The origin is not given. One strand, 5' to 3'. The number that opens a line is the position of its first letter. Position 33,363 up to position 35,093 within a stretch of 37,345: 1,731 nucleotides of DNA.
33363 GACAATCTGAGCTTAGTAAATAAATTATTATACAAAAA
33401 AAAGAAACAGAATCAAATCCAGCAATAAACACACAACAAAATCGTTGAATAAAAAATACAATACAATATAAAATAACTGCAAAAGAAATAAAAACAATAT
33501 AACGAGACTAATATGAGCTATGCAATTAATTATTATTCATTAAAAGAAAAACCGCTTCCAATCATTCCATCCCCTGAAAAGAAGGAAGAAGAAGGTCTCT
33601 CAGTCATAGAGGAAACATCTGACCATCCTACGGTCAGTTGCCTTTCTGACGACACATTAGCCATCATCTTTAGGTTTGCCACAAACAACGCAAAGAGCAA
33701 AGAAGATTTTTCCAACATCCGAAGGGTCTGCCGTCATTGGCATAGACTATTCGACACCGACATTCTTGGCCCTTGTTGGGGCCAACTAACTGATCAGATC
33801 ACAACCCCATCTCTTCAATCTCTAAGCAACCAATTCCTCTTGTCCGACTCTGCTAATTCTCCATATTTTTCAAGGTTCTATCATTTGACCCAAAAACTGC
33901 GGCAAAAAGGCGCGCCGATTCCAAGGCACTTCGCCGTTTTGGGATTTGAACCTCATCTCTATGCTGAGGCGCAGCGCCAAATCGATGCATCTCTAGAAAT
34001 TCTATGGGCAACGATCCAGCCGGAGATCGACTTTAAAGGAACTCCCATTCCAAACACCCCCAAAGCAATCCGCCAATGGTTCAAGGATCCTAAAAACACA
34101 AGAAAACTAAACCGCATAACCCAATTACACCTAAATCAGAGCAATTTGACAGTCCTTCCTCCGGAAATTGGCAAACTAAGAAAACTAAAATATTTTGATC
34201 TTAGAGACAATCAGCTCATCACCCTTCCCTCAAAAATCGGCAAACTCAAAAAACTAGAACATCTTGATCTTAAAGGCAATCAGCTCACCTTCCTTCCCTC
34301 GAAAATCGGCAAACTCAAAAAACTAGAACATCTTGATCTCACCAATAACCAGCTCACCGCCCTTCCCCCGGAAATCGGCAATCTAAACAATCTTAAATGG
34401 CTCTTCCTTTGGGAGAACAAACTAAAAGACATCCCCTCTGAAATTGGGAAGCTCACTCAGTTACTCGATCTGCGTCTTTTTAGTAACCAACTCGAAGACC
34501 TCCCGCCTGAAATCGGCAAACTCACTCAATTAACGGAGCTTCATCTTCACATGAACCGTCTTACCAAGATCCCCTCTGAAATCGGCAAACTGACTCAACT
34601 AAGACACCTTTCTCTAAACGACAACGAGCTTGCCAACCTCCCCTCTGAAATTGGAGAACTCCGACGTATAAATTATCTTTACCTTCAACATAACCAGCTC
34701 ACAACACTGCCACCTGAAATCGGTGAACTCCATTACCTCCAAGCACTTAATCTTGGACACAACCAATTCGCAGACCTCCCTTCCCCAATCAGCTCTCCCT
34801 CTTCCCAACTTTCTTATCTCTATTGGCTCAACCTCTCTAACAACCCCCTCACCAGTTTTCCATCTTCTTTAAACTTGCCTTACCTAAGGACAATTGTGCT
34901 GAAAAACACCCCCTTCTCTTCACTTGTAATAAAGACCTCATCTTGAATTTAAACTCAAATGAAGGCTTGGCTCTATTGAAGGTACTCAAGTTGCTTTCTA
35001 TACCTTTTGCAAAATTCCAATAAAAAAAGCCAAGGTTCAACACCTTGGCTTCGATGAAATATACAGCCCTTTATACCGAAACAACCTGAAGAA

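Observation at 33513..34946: Eukaryote-like F-box + LRR protein: candidate mimic of SCF ubiquitin-ligase substrate adaptors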

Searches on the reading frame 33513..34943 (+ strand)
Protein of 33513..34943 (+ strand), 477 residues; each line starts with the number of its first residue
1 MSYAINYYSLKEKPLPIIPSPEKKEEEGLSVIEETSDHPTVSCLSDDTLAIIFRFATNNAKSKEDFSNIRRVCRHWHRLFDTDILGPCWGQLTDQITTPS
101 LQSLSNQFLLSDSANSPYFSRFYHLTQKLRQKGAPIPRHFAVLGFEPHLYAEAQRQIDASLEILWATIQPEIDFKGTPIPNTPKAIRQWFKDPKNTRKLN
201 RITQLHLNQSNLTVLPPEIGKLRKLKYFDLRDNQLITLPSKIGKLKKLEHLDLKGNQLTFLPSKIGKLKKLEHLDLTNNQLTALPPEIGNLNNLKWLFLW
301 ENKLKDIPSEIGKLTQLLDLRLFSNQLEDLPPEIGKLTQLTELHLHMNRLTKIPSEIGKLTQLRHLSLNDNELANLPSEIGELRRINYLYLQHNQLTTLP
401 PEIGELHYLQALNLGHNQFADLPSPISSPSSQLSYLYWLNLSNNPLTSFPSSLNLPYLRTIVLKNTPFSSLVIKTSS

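Call 3: search_protein_families(library=pfam, proteins=[window:33513-34943:+], max_evalue=10)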
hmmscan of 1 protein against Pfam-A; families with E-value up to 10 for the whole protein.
window:33513-34943:+ (477 aa): 10 families
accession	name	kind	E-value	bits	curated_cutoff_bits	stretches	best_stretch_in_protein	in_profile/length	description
PF23598.1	LRR_14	-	1.2e-41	143.1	40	4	265-369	43-147/353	Leucine-rich repeat region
PF12799.13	LRR_4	-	6.8e-36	121.9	27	6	246-285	1-40/44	Leucine Rich repeats (2 copies)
PF13855.12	LRR_8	-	3.6e-31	107.2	27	5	201-258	2-61/61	Leucine rich repeat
PF00560.39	LRR_1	-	6.4e-25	82.3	20.6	8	270-291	1-23/23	Leucine Rich Repeat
PF23211.1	LRR_LRWD1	-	4.7e-12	46.5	28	4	244-309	14-81/190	Leucine-rich repeat and WD repeat-containing protein 1, LRR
PF25019.1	LRR_R13L1-DRL21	-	5.2e-08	33.3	27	5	246-299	69-124/127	R13L1/DRL21 LRRs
PF13516.12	LRR_6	-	0.00038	20.7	23.4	3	269-282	3-16/24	Leucine Rich repeat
PF17126.11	RsmF_methylt_CI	-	0.00065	20.1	27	0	203-227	12-36/61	RsmF rRNA methyltransferase first C-terminal domain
PF12937.12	F-box-like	-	0.015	15.5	24.3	1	62-84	17-39/47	F-box-like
PF00646.38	F-box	-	0.11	12.9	20.5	1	65-84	20-39/43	F-box domain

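Call 4: search_protein_families(library=ncbifam, proteins=[window:33513-34943:+], max_evalue=1)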
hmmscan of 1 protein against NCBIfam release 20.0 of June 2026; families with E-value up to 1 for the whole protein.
window:33513-34943:+ (477 aa): 13 families
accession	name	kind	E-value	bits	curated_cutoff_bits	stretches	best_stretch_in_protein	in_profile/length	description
NF041381.1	XopAC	subfamily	8.6e-42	143.4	450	2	201-325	67-193/451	XopAC/AvrAC family type III secretion system effector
NF041400.1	XopAE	equivalog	2.9e-39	135.3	600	2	281-467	8-196/478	type III secretion system effector XopAE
NF047464.1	FibnectbindLIC11051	equivalog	4.5e-34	117.9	1000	1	199-453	396-646/685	LIC_11051 family fibronectin-binding protein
NF041351.1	XopL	equivalog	4.4e-32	111.5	500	3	237-338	167-271/497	type III secretion system leucine-rich repeat domain-containing effector XopL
NF033189.1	internalin_A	exception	6e-22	77.8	1600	1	195-455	161-403/799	class 1 internalin InlA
NF033190.2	inl_like_NEAT_1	exception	2e-17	62.8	1275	1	222-451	240-455/754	NEAT domain-containing leucine-rich repeat protein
NF033188.1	internalin_H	exception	7.2e-17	61.2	1050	2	313-470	96-244/548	InlH/InlC2 family class 1 internalin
NF011917.0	PRK15387.1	equivalog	2.4e-11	42.4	1243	2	316-451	263-379/788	type III secretion system effector E3 ubiquitin transferase SspH2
NF033187.0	internalin_J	exception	0.00059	18.2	1700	1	233-450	102-300/846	class 1 internalin InlJ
NF047961.1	adhesin_HupY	equivalog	0.0029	15.7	1250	1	314-376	242-304/978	leucine-rich repeat adhesin HupY/LrrG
NF006460.0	PRK08849.1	equivalog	0.0051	15.6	598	0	184-227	222-265/386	2-octaprenyl-3-methyl-6-methoxy-1,4-benzoquinol hydroxylase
NF053878.1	FATransRegFadRBac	equivalog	0.11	12.3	200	1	167-233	65-129/190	fatty acid metabolism transcriptional regulator FadR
NF007885.0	PRK10591.1-4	equivalog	0.14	12.4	181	1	406-437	19-50/95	hypothetical protein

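Call 6: find_homologous_proteins(query=window:33513-34943:+)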
Query window:33513-34943:+ (477 aa): 3386 proteins with E <= 0.001 among 8000 candidates; the best 120 are listed.
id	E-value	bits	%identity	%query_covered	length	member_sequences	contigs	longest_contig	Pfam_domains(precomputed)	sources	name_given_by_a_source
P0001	0.0e+0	1071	100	100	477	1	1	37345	PF23598.2,PF25019.1,PF00560.40,PF12799.14,PF13855.13,PF23211.1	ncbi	-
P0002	1.9e-124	434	41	90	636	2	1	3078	PF23598.2,PF00560.40,PF12799.14,PF13855.13,PF23211.1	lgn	-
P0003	2.9e-119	417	46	58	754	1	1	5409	PF23598.2,PF25019.1,PF00560.40,PF12799.14,PF13855.13,PF23211.1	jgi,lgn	-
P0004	5.0e-106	373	44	54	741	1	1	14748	PF23598.2,PF17126.12,PF25019.1,PF00560.40,PF12799.14,PF13855.13,PF23211.1,PF17210.10,PF23952.2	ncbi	-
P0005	6.1e-103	363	42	56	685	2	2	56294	PF23598.2,PF13715.13,PF00560.40,PF18998.7,PF12799.14,PF13620.13,PF23286.1,PF13855.13,PF23211.1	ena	-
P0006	9.2e-103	363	38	96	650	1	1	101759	PF23598.2,PF14580.13,PF00560.40,PF12799.14,PF13855.13,PF23211.1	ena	-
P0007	8.0e-101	356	43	68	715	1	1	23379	PF23598.2,PF00560.40,PF12799.14,PF23286.1,PF13855.13,PF23211.1,PF23952.2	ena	-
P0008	2.2e-100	355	39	79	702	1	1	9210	PF23598.2,PF00560.40,PF12799.14,PF13855.13,PF23211.1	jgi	jgi:Leucine-rich repeat (LRR) protein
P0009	2.0e-96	342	43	87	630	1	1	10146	PF23598.2,PF00560.40,PF12799.14,PF13855.13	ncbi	-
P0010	5.3e-94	334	47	55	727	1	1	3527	PF23598.2,PF14580.13,PF00560.40,PF12799.14,PF13855.13,PF23211.1,PF00041.28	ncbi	ncbi:MAG: leucine-rich repeat domain-containing protein, partial [Chloroflexota bacterium]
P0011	8.1e-94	333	38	62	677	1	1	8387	PF23598.2,PF09479.17,PF00560.40,PF12799.14,PF13855.13,PF23211.1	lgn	-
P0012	1.4e-92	329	43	58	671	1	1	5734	PF23598.2,PF17126.12,PF00560.40,PF12799.14,PF13855.13,PF23211.1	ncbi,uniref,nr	ncbi:leucine-rich repeat domain-containing protein [Neochlamydia sp. TUME1]|uniref:leucine-rich repe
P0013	9.1e-92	326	42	45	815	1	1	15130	PF23598.2,PF13516.13,PF25019.1,PF00560.40,PF12799.14,PF25013.1,PF23286.1,PF13855.13,PF23211.1,PF14903.12,PF23952.2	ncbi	-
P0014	5.1e-90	321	39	60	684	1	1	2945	PF23598.2,PF25019.1,PF00560.40,PF08477.20,PF12799.14,PF23286.1,PF13855.13,PF23211.1,PF00071.29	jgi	jgi:Leucine-rich repeat (LRR) protein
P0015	4.9e-89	317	42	60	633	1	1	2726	PF07679.23,PF23598.2,PF13927.13,PF25019.1,PF00560.40,PF18962.8,PF12799.14,PF13855.13,PF23211.1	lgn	-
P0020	5.0e-88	314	42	88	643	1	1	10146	PF23598.2,PF00646.39,PF00560.40,PF12799.14,PF13855.13,PF23211.1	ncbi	-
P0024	7.0e-85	304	40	86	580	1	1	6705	PF23598.2,PF14580.13,PF00560.40,PF12799.14,PF13855.13,PF23211.1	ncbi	-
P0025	9.1e-85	303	42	84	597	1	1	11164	PF23598.2,PF00560.40,PF12799.14,PF13855.13,PF23211.1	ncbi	-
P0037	2.3e-79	285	39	88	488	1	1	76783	PF23598.2,PF00560.40,PF12799.14,PF13855.13,PF23211.1,PF12937.13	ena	-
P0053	2.1e-75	272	38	84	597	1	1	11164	PF23598.2,PF00560.40,PF12799.14,PF13855.13,PF23211.1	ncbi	-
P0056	5.1e-75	271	37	89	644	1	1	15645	PF24048.2,PF23598.2,PF14580.13,PF00560.40,PF12799.14,PF23286.1,PF13855.13,PF23211.1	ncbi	-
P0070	6.2e-72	261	37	91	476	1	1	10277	PF23598.2,PF14580.13,PF00560.40,PF12799.14,PF13855.13,PF23211.1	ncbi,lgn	-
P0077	1.1e-70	257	40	82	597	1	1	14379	PF23598.2,PF00560.40,PF12799.14,PF13855.13,PF23211.1,PF23952.2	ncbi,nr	ncbi:MAG: leucine-rich repeat domain-containing protein [Verrucomicrobia bacterium]|nr:leucine-rich 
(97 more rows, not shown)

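Call 9: find_encoding_contigs(protein=P0001, flank=10000, max_places=4)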
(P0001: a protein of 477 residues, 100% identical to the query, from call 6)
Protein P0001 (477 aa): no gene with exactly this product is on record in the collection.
